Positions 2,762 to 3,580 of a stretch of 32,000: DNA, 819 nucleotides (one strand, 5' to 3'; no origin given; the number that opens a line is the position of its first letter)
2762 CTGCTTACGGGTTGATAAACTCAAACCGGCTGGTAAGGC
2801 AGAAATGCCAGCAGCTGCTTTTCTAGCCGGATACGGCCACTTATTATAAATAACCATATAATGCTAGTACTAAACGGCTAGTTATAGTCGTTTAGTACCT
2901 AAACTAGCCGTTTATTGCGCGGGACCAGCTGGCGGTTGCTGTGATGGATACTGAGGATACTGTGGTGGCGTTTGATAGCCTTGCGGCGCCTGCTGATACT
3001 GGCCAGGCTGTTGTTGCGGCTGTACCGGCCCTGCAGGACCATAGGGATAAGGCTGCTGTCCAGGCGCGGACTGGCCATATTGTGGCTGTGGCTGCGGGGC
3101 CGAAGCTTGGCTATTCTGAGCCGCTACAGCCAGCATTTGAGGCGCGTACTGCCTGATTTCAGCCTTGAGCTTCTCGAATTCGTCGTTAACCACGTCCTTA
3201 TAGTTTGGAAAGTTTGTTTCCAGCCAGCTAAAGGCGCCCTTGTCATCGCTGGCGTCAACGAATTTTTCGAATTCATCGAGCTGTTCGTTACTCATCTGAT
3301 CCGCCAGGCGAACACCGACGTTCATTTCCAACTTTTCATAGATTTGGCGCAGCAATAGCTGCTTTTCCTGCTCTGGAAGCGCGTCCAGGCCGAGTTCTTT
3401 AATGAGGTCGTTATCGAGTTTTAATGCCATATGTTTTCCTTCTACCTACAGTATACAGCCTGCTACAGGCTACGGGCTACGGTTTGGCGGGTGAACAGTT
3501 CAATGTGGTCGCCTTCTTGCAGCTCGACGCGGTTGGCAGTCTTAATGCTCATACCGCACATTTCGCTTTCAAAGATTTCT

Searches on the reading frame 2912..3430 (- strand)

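Call 9: search_protein_families(library=pfam, proteins=[window:2912-3430:-], max_evalue=0.001)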
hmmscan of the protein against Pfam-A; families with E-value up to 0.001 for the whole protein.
window:2912-3430:- (172 aa): 1 family
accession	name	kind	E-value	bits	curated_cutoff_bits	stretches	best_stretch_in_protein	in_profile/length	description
PF18908.5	DUF5663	-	1.7e-21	77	23.7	1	9-92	1-84/84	Protein of unknown function (DUF5663)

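Call 87: search_protein_families(library=ncbifam, proteins=[window:2912-3430:-], max_evalue=0.1)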
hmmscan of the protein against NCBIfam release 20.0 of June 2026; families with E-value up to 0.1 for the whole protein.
window:2912-3430:- (172 aa): 1 family
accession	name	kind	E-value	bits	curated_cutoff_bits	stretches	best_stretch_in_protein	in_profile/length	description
TIGR03362.1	VI_chp_7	equivalog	0.0031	16.6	230.1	1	2-126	85-209/476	type VI secretion system protein TssA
